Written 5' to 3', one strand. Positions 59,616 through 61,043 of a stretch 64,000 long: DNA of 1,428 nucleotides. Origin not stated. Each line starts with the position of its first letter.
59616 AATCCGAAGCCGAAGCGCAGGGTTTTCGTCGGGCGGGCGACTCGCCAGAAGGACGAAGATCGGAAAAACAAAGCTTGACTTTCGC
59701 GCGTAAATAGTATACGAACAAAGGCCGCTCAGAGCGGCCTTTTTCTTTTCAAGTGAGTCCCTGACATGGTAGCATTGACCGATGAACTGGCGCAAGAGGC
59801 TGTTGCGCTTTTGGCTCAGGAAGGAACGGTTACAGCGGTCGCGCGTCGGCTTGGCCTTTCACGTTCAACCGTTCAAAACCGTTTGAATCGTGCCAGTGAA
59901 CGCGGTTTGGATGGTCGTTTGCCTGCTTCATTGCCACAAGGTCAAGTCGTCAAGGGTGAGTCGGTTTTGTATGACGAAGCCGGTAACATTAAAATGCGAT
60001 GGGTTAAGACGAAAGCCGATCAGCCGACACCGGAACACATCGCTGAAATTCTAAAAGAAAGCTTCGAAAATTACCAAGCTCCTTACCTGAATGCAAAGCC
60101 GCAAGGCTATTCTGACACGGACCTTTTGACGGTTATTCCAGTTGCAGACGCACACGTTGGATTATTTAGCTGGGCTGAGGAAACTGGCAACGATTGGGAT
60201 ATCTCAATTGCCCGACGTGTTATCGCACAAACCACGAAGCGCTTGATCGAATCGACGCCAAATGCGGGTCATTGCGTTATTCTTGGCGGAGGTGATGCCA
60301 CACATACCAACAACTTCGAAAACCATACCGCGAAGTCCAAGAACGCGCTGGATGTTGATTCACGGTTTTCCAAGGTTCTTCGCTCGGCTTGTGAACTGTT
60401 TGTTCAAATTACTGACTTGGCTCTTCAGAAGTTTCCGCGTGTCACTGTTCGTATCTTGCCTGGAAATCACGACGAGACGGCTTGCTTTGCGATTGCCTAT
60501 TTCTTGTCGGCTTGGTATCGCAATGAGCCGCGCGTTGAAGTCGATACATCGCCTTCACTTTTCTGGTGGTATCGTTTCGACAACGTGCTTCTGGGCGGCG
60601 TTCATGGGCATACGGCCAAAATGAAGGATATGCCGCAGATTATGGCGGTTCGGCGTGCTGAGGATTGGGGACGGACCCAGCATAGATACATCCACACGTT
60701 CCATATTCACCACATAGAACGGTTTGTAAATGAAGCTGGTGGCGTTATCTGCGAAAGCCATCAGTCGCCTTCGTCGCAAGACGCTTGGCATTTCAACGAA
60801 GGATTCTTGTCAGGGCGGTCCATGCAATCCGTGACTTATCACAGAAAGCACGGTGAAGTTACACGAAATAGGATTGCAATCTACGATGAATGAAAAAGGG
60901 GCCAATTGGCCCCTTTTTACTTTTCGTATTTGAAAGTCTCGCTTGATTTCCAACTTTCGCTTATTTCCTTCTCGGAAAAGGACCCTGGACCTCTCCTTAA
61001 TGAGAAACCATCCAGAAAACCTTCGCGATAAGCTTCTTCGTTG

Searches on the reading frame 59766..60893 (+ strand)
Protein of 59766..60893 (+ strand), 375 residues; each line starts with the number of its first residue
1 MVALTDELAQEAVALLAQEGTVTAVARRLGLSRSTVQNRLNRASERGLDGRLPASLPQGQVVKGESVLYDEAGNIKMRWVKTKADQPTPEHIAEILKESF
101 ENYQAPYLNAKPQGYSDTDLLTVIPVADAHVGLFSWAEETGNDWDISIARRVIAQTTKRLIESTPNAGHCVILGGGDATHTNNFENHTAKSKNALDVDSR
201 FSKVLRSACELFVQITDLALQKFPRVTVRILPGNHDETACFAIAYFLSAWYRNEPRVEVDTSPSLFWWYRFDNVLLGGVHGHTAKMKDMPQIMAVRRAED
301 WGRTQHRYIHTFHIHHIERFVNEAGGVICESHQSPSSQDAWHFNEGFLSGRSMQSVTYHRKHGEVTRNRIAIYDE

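Call 33: find_related_loci(query=window:59766-60893:+, collection=viral_contigs, flank=10000)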
Query window:59766-60893:+ (375 aa) in viral_contigs; peptide patterns used: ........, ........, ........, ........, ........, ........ (x = any residue, [..] = any of these).
10 stretches matched a pattern; 6 encode a relative of the query (tblastn E <= 1e-3); 6 distinct loci.
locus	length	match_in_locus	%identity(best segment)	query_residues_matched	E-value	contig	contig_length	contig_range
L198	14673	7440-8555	85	4-375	0e+0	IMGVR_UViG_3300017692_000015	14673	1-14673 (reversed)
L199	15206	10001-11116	85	4-375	0e+0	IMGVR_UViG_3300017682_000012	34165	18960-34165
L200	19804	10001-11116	85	4-375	0e+0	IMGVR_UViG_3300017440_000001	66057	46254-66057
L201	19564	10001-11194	46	4-374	4e-115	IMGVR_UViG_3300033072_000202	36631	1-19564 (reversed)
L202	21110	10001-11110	32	2-370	4e-60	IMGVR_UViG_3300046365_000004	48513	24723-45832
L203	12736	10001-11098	33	11-371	2e-59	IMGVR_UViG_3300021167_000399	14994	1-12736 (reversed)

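Call 42: find_encoding_contigs(protein=window:59766-60893:+, flank=10000, max_places=2)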
Protein window:59766-60893:+ (375 aa): 1 contig read that carries it; 1 place shown.
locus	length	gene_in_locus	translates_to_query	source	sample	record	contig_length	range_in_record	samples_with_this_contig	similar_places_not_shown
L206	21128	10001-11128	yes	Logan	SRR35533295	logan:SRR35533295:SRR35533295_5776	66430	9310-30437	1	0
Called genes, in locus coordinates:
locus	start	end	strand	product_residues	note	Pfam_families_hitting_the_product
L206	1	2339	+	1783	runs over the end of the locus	PF06791:TMP_2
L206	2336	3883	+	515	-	-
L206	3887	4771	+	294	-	-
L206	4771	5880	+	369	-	PF26209:Phage_phiTE_241_C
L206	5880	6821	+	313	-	PF24299:DUF7483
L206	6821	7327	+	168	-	-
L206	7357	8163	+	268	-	-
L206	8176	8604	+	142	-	-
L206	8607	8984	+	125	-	-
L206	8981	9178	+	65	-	-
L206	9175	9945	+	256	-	PF27542:ArfC (weak)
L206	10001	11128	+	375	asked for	PF13384:HTH_23, PF13542:HTH_Tnp_ISL3, PF13551:HTH_29 (weak), PF13556:HTH_30 (weak)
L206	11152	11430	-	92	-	-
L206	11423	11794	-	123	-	-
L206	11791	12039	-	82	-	-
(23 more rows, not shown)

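Call 57: search_protein_families(library=pfam, max_evalue=0.05, proteins=[window:59766-60893:+])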
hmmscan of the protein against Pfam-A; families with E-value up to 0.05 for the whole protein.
window:59766-60893:+ (375 aa): 21 families
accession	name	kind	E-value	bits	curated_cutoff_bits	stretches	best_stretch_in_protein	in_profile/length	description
PF13542.12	HTH_Tnp_ISL3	-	5.2e-08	32.7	27.4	1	8-43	15-50/51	Helix-turn-helix domain of transposase family ISL3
PF13384.12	HTH_23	-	6.2e-08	32.7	24.6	1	10-50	8-48/50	Homeodomain-like domain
PF13551.12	HTH_29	-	2.1e-06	28.2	28.1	1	11-50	3-43/64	Winged helix-turn helix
PF13556.12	HTH_30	-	3.7e-06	27.1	27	1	14-45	7-38/59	PucR C-terminal helix-turn-helix domain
PF02954.25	HTH_8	-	2.3e-05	24.5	22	1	14-42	13-41/42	Bacterial regulatory protein, Fis family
PF13518.12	HTH_28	-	0.00025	21.5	25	1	11-50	4-43/52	Helix-turn-helix domain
PF12802.13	MarR_2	-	0.00028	21.4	27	1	21-48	22-49/61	MarR family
PF13412.12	HTH_24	-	0.00065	19.7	21.9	1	21-48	19-46/48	Winged helix-turn-helix DNA-binding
PF02796.21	HTH_7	-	0.00086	19.8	23.8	1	6-36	8-38/45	Helix-turn-helix domain of resolvase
PF13404.12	HTH_AsnC-type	-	0.00099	19.3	27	1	22-42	20-40/42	AsnC-type helix-turn-helix domain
PF00126.33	HTH_1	-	0.0012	19.1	26.6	1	14-42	8-36/60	Bacterial regulatory helix-turn-helix protein, lysR family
PF09339.16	HTH_IclR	-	0.0014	18.8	22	1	14-42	13-41/52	IclR helix-turn-helix domain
PF08281.18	Sigma70_r4_2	-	0.0038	17.3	25.7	1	22-44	29-51/54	Sigma-70, region 4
PF18024.7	HTH_50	-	0.0081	16.3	27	1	24-42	28-46/50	Helix-turn-helix domain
PF09862.15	DUF2089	-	0.0087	16.2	33.4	1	14-44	11-41/47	Domain of unknown function (DUF2089)-HTH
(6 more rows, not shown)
